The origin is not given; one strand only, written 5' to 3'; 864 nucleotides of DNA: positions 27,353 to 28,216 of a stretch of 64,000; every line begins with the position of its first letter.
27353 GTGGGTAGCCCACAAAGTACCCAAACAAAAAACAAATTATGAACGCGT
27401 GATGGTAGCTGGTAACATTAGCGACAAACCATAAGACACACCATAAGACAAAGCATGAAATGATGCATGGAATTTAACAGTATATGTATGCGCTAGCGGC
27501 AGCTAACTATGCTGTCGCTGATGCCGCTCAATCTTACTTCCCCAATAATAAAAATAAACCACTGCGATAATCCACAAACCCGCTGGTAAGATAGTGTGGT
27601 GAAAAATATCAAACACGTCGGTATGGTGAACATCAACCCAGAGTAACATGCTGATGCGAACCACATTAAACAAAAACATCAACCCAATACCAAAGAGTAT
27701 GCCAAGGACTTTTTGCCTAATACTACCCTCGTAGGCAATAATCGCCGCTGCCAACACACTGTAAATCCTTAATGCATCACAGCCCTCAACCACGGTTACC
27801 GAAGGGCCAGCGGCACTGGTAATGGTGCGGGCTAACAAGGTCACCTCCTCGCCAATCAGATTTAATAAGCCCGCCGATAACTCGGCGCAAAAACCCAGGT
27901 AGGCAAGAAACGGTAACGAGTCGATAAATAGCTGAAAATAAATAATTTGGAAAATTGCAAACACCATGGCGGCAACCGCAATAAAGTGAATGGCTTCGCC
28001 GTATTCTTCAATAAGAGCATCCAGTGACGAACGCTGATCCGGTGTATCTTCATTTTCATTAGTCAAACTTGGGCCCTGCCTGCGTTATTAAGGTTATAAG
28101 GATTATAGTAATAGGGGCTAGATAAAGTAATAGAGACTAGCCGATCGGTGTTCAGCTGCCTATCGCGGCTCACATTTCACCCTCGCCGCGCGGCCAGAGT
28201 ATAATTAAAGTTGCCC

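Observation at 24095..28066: Compact exosortase-family locus with one adjacent cognate-looking substrate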

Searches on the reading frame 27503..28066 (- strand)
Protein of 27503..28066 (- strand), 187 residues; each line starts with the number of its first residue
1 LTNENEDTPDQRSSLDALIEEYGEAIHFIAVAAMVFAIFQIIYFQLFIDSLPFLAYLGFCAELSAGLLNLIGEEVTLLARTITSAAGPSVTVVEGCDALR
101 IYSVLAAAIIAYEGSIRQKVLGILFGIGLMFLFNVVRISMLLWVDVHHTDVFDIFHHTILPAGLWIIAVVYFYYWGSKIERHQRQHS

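Call 3: search_protein_families(library=ncbifam, proteins=[window:27503-28066:-], max_evalue=1)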
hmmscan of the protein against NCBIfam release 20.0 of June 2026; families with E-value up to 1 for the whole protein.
window:27503-28066:- (187 aa): 13 families
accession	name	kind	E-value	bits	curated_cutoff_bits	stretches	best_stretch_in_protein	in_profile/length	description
NF046081.1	exosort_XrtX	exception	1.2e-17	64.3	170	1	25-180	4-163/168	exosortase X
TIGR04300.1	exosort_XrtM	exception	1.3e-17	64.6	125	1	38-176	3-141/150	exosortase family protein XrtM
TIGR04177.1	exosort_XrtH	exception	5.4e-16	59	86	1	33-170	4-145/158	exosortase H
TIGR04178.1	exo_archaeo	signature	3.3e-14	52.9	23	1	90-177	1-93/97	exosortase/archaeosortase family protein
TIGR04128.1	exoso_Fjoh_1448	exception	4.7e-11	43.2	90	1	19-176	2-169/174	exosortase family protein XrtF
TIGR04144.1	archaeo_VPXXXP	exception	1.4e-10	41.4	150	1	27-179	3-153/156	archaeosortase B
TIGR04124.1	archaeo_artE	exception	1.5e-10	41.4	95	1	37-169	10-141/153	archaeosortase family protein ArtE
NF046083.1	exosort_XrtY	exception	9.8e-09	35.3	160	1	42-175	34-167/168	exosortase Y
NF033464.1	cyanoexo_CrtC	exception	2.2e-06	27.5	225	1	59-174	151-270/278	cyanoexosortase C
NF033505.2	paceosortase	exception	0.00022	21.3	80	1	68-172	38-140/167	pacearchaeosortase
TIGR04293.1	archaeo_artF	exception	0.001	19.1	150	1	96-172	76-152/166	archaeosortase family protein ArtF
TIGR04125.1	exosort_PGF_TRM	exception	0.0034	16.8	75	1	36-138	85-192/271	archaeosortase A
NF045528.1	heimosortase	equivalog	0.0053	16.8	130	1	86-153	82-149/199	heimdallarchaeosortase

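Call 4: search_protein_families(library=pfam, proteins=[window:27503-28066:-], max_evalue=1)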
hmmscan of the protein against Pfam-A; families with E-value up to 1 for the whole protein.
window:27503-28066:- (187 aa): 2 families
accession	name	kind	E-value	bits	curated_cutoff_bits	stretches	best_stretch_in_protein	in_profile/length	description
PF12420.13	DUF3671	-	0.12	12.3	34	1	116-184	155-217/223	Fam-L, Fam-M like protein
PF11136.13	DUF2889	-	0.15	12.7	25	1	19-96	37-107/123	Protein of unknown function (DUF2889)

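Call 7: find_homologous_proteins(query=window:27503-28066:-)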
Query window:27503-28066:- (187 aa): 33 proteins with E <= 0.001 among 236 candidates.
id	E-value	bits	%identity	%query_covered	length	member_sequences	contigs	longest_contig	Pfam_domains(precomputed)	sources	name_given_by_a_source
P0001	3.7e-117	407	100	100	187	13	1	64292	PF09721.16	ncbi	-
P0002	1.2e-74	268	64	98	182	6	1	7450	PF09721.16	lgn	-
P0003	5.5e-73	263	63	95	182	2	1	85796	-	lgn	-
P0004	7.2e-73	263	67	92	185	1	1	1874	PF09721.16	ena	-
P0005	9.6e-70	252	68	92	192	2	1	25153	PF09721.16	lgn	-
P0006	1.6e-68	248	62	93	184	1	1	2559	-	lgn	-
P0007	1.0e-67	246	63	91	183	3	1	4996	PF09721.16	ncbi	-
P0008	5.1e-67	243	60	94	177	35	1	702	PF09721.16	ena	-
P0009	9.8e-67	243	59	95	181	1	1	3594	PF09721.16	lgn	-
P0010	1.1e-65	239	59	94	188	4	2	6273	PF09721.16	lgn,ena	-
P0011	3.2e-65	238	57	96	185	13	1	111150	PF09721.16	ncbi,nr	ncbi:archaeosortase/exosortase family protein [Pseudomonadales bacterium]|nr:archaeosortase/exosorta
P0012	1.6e-64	235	63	88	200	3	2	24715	PF09721.16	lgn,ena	-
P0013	2.0e-64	235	59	94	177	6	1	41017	PF09721.16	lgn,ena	-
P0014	2.6e-64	235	60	96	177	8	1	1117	PF09721.16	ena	-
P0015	9.9e-64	233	57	94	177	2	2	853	PF09721.16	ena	-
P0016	1.3e-63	232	59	94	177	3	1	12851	PF09721.16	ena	-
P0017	1.4e-63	232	59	96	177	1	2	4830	PF09721.16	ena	-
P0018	5.6e-63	230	58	94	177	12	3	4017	PF09721.16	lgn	-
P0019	1.4e-62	229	59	97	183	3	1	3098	PF09721.16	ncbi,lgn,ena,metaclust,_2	metaclust:\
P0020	1.4e-62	229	56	95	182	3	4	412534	PF09721.16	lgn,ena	-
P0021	1.4e-62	229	57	94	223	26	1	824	PF09721.16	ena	-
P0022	9.8e-61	223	61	87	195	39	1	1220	PF09721.16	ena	-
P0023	6.2e-60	220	58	94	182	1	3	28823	PF09721.16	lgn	-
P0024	5.6e-57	211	54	97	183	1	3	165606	PF09721.16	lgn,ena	-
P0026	2.9e-56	208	53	93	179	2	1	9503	PF09721.16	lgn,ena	-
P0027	5.9e-55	204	51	95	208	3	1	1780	PF09721.16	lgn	-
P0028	4.7e-54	201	55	90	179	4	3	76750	PF09721.16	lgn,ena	-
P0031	1.2e-50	190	56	76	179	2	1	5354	-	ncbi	-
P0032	1.6e-46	177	49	93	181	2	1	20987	-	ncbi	-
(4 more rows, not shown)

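Call 11: find_encoding_contigs(protein=P0003, flank=10000, max_places=3)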
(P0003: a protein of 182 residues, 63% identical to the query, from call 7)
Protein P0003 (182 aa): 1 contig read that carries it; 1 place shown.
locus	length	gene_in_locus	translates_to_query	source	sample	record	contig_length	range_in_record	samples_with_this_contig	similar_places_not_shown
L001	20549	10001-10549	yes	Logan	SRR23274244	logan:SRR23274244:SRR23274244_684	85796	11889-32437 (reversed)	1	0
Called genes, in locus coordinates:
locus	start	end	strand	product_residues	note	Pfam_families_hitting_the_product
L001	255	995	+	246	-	PF00106:adh_short, PF08659:KR, PF23441:SDR, PF13561:adh_short_C2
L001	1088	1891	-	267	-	-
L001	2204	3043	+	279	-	PF06167:Peptidase_M90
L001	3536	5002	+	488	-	PF00479:G6PD_N, PF02781:G6PD_C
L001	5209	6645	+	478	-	PF00270:DEAD, PF04851:ResIII, PF00271:Helicase_C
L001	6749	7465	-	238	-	PF20772:TACO1_YebC_N, PF01709:Transcrip_reg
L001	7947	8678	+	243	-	-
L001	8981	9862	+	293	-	PF13180:PDZ_2, PF17820:PDZ_6 (weak)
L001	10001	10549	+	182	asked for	-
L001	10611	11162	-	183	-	PF13759:2OG-FeII_Oxy_5 (weak)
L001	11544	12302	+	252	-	-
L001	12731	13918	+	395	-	-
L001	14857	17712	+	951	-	PF07715:Plug, PF00593:TonB_dep_Rec_b-barrel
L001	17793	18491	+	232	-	PF13505:OMP_b-brl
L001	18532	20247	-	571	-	PF07969:Amidohydro_3, PF01979:Amidohydro_1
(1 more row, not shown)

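Call 12: find_encoding_contigs(protein=P0024, flank=10000, max_places=3)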
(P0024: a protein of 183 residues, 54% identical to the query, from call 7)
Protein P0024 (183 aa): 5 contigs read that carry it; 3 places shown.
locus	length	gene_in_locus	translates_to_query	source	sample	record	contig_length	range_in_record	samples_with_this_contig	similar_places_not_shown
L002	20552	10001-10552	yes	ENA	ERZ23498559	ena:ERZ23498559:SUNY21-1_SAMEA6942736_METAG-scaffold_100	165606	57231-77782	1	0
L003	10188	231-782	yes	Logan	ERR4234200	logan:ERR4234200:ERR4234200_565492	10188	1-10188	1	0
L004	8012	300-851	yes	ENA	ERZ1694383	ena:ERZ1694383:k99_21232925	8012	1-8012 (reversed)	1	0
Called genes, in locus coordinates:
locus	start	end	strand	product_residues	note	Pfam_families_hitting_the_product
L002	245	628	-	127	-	PF07681:DoxX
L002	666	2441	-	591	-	PF07969:Amidohydro_3, PF01979:Amidohydro_1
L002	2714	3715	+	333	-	PF08240:ADH_N, PF00107:ADH_zinc_N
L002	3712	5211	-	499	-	PF00875:DNA_photolyase, PF03441:FAD_binding_7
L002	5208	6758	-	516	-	PF00875:DNA_photolyase, PF03441:FAD_binding_7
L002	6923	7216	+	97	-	PF10985:DUF2805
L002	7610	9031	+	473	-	PF00270:DEAD, PF04851:ResIII (weak), PF00271:Helicase_C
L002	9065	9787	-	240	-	PF20772:TACO1_YebC_N, PF01709:Transcrip_reg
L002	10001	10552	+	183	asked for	PF09721:Exosortase_EpsH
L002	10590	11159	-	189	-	PF13759:2OG-FeII_Oxy_5 (weak)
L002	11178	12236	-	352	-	PF01209:Ubie_methyltran, PF13847:Methyltransf_31, PF08241:Methyltransf_11 (weak), PF13649:Methyltransf_25 (weak)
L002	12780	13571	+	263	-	-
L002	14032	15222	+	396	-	-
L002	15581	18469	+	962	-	PF07715:Plug, PF00593:TonB_dep_Rec_b-barrel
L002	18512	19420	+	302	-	PF13505:OMP_b-brl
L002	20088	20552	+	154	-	-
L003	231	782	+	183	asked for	PF09721:Exosortase_EpsH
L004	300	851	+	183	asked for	PF09721:Exosortase_EpsH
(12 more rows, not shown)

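Call 14: find_related_loci(query=A1, collection=genome_contigs, flank=10000)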
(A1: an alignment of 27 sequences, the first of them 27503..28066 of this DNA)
Query A1 (187 aa) in genome_contigs; peptide patterns used: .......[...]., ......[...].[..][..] (x = any residue, [..] = any of these).
33 stretches matched a pattern; 10 encode a relative of the query (tblastn E <= 1e-3); 10 distinct loci.
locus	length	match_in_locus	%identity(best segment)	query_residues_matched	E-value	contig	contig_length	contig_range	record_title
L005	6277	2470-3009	63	1-184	4e-79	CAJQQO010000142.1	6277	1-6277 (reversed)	MAG: uncultured Pseudomonadales bacterium isolate 3_20180511_Bin_20180511_Bin_6 genome assembly, contig: c_000013556503,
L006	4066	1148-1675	60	4-179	8e-72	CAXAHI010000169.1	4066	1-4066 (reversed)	MAG TPA_asm: uncultured Gammaproteobacteria bacterium isolate ERR3525247_concoct_80 genome assembly, contig: ERZ22156396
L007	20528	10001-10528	59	4-179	3e-71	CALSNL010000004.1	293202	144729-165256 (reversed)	MAG: uncultured Pseudomonadales bacterium isolate AB_MB238 genome assembly, contig: contig_1522_AB_MB238, whole genome s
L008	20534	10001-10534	58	2-179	1e-70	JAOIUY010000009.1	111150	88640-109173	Pseudomonadales bacterium isolate AM-377-L22 AM-377-L22_NODE_9, whole genome shotgun sequence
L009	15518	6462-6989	59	4-179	3e-70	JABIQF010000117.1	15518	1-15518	MAG: Cellvibrionales bacterium isolate SI072_bin135 k141_1491990, whole genome shotgun sequence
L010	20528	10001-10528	59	4-179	8e-70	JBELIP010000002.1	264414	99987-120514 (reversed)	MAG: Cellvibrionales bacterium isolate REMEI108_ass_metaspades_bin.3 NODE_23_length_264414_cov_12.195337, whole genome s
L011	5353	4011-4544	58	4-181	3e-68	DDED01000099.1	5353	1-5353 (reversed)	MAG TPA_asm: Cellvibrionales bacterium UBA1963 UBA1963_contig_52297, whole genome shotgun sequence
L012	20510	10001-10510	52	10-179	2e-59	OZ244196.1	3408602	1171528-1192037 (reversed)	MAG: Pseudomonadales bacterium isolate 8195aeac-5045-4305-a8a5-beb42bd39683 genome assembly, chromosome: 1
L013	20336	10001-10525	49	9-183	9e-56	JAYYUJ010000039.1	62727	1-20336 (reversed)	MAG: Pseudomonadota bacterium isolate XB_MAG104 DB_MAG104_0039, whole genome shotgun sequence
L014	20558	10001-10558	46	1-183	3e-51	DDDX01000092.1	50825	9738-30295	MAG TPA_asm: Cellvibrionales bacterium UBA1969 UBA1969_contig_4744, whole genome shotgun sequence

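Call 18: find_encoding_contigs(protein=P0011, flank=10000, max_places=2)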
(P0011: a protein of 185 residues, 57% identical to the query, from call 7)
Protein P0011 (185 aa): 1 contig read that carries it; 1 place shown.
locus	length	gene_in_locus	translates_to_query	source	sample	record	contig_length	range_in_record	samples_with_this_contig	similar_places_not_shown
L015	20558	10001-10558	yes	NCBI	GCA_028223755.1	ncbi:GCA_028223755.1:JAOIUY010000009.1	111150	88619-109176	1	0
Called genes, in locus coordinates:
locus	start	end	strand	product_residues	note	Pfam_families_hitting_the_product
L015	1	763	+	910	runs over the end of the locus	PF02861:Clp_N, PF23569:NBD_SMAX1 (weak), PF00004:AAA, PF17871:AAA_lid_9, PF07724:AAA_2, PF00004:AAA (weak), PF07728:AAA_5, PF10431:ClpB_D2-small, +9 more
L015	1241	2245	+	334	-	PF18884:TSP3_bac (weak), PF02412:TSP_3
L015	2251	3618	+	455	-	PF00754:F5_F8_type_C, PF22633:F5_F8_type_C_2, PF03935:SKN1_KRE6_Sbg1 (weak), PF00722:Glyco_hydro_16, PF26113:GH16_XgeA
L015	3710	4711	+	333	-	PF08240:ADH_N, PF00107:ADH_zinc_N, PF13602:ADH_zinc_N_2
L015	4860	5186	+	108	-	PF10985:DUF2805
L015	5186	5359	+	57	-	PF10013:DUF2256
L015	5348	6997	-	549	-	PF00890:FAD_binding_2 (weak), PF01266:DAO (weak), PF01593:Amino_oxidase, PF01946:Thi4 (faint), PF13450:NAD_binding_8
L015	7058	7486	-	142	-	-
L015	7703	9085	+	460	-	PF00270:DEAD, PF04851:ResIII, PF00271:Helicase_C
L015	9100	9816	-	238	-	PF20772:TACO1_YebC_N, PF01709:Transcrip_reg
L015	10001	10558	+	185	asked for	PF09721:Exosortase_EpsH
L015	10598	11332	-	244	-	PF03009:GDPD, PF13653:GDPD_2 (weak)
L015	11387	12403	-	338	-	PF01571:GCV_T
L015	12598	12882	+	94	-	PF03937:Sdh5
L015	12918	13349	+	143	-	PF07254:Cpta_toxin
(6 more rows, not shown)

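Call 38: search_protein_families(library=ncbifam, proteins=[L012:10592-11413:+, L002:11178-12236:-], max_evalue=0.001)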
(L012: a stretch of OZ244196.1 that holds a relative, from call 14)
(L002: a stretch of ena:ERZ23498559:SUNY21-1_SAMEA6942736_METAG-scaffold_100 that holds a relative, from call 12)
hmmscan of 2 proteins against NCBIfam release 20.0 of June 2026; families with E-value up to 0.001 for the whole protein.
L012:10592-11413:+ (273 aa): 1 family
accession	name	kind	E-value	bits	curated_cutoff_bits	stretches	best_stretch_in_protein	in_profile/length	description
NF052394.1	NodProtNoeE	equivalog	1.3e-20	73.5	500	1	10-267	12-286/387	nodulation protein NoeE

L002:11178-12236:- (352 aa): 12 families
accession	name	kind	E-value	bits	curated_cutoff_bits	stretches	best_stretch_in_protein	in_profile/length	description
NF001244.0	PRK00216.1-5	equivalog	3.3e-10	39.6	216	1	60-172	45-154/236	bifunctional demethylmenaquinone methyltransferase/2-methoxy-6-polyprenyl-1,4-benzoquinol methylase UbiE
TIGR01934.1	MenG_MenH_UbiE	subfamily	2.2e-09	36.9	158.35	1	51-174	28-144/223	ubiquinone/menaquinone biosynthesis methyltransferase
TIGR02072.1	BioC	equivalog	6.4e-09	36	184.95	1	57-239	26-195/244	malonyl-ACP O-methyltransferase BioC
NF008823.0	PRK11873.1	subfamily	2.3e-07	30.6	263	1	62-172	76-182/272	arsenite methyltransferase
NF008300.0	PRK11088.1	equivalog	1.1e-06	28.3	303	1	59-177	79-185/272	23S rRNA (guanine(745)-N(1))-methyltransferase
NF001243.0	PRK00216.1-4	equivalog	2.9e-06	26.8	235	1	60-172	44-152/237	demethylmenaquinone methyltransferase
NF041537.1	ArsM_AhpD_UU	exception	2.4e-05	23.3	510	1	64-175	77-184/345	arsenite methyltransferase/AhpD domain selenoprotein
NF007610.0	PRK10258.1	equivalog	7.5e-05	22.2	342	1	126-231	92-193/251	malonyl-ACP O-methyltransferase BioC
NF047649.1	MTase_UXPK_star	exception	7.6e-05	21.9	460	1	63-174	77-184/283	methyltransferase/UXPK-star double selenoprotein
TIGR02752.1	MenG_heptapren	equivalog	0.00012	21.7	419.85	1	62-172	44-150/231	demethylmenaquinone methyltransferase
NF052510.1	methyltran_MpqE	exception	0.00022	20.7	335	1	59-179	42-156/234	methyl-plastoquinone biosynthesis methyltransferase MpqE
NF001241.0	PRK00216.1-2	equivalog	0.00027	20.6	327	1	60-190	48-163/231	demethylmenaquinone methyltransferase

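Call 42: search_solved_structures(query=A1, max_evalue=1)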
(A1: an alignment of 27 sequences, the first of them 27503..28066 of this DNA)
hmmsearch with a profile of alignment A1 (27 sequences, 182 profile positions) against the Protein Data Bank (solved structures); distinct sequences matched with E-value up to 1: 0.

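Call 58: list_cluster_members(proteins=[P0001, P0007, P0011, P0031, P0032, P0043, P0046, P0048])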
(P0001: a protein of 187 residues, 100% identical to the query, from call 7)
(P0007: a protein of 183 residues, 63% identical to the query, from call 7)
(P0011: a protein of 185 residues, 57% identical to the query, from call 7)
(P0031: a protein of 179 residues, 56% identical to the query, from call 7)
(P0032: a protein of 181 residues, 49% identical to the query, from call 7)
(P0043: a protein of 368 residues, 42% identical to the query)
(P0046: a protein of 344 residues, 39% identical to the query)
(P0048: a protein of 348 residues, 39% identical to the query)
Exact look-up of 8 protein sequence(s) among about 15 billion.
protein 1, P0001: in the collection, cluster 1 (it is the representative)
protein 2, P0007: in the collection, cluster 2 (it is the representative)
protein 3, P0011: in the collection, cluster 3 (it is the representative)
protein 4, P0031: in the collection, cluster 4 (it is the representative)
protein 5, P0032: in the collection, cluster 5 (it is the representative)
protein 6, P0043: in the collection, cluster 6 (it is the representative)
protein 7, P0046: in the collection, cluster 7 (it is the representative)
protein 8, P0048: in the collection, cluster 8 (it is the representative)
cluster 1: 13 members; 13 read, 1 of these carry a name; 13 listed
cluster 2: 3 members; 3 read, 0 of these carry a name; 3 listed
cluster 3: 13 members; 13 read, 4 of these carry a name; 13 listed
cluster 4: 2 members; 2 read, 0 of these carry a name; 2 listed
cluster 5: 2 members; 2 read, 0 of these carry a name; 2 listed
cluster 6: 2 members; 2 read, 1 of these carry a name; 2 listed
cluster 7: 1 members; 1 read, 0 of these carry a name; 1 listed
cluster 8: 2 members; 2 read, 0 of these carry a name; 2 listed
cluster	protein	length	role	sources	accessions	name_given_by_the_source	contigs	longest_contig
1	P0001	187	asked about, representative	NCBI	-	-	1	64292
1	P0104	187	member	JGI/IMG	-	exosortase/archaeosortase family protein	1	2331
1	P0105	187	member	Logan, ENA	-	-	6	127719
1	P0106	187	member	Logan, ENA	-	-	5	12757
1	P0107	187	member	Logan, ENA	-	-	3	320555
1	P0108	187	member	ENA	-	-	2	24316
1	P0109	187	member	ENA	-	-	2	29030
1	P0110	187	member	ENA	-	-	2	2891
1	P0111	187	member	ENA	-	-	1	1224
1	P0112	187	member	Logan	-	-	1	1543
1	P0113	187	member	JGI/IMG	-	-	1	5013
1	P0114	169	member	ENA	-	-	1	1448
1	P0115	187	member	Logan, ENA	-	-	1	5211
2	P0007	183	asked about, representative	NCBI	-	-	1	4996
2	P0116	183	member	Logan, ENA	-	-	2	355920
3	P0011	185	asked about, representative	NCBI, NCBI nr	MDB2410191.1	archaeosortase/exosortase family protein [Pseudomonadales bacterium]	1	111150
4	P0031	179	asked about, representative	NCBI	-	-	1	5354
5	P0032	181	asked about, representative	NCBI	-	-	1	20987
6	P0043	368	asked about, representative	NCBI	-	-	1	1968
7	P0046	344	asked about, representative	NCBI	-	-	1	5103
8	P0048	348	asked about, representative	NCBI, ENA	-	-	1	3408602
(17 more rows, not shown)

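Call 59: find_encoding_contigs(protein=P0020, flank=10000, max_places=1)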
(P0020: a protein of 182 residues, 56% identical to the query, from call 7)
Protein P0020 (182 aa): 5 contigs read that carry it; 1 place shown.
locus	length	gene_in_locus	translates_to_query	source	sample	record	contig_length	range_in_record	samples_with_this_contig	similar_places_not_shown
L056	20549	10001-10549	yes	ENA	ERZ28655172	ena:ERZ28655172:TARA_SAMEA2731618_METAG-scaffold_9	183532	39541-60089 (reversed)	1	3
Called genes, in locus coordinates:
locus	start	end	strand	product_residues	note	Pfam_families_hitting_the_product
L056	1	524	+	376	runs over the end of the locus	PF07394:DUF1501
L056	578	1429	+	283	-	PF00135:COesterase (weak), PF20434:BD-FAE, PF07859:Abhydrolase_3, PF12146:Hydrolase_4 (faint), PF00326:Peptidase_S9, PF01738:DLH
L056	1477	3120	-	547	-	PF01946:Thi4 (faint), PF00890:FAD_binding_2 (weak), PF01266:DAO (weak), PF01593:Amino_oxidase, PF13450:NAD_binding_8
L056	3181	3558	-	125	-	PF07681:DoxX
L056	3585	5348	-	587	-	PF07969:Amidohydro_3, PF01979:Amidohydro_1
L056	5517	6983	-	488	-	PF00875:DNA_photolyase, PF03441:FAD_binding_7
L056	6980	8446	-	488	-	PF00875:DNA_photolyase, PF03441:FAD_binding_7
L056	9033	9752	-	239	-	PF20772:TACO1_YebC_N, PF01709:Transcrip_reg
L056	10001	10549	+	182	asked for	PF09721:Exosortase_EpsH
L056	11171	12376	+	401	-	-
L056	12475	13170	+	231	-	-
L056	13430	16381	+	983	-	PF07715:Plug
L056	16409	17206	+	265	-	PF13505:OMP_b-brl (weak)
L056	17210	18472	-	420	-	PF06742:DUF1214 (faint)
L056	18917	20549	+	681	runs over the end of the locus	PF12228:DUF3604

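Call 72: predict_structure(alignment_id=A1)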
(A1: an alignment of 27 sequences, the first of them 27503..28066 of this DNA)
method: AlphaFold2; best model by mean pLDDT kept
length: 187 residues; sequences in the alignment: 27
mean_pLDDT: 91.3   pTM: 0.81
mean pLDDT of the five models: 91.3, 90.9, 90.1, 88.7, 87.6
residues with pLDDT >= 90: 155; 70-90: 19; 50-70: 10; < 50: 3
segments of 3 or more residues with pLDDT < 50: 1-3
pLDDT, mean of each block of 10 residues (from residue 1): 50 82 95 97 91 93 97 95 94 83 97 97 97 95 95 94 96 97 92
secondary structure, 60 per line:
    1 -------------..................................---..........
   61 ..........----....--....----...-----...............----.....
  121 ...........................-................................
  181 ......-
elements in order: H14-47 H51-70 E75-78 E81-84 E89-91 H97-111 H116-147 H149-186
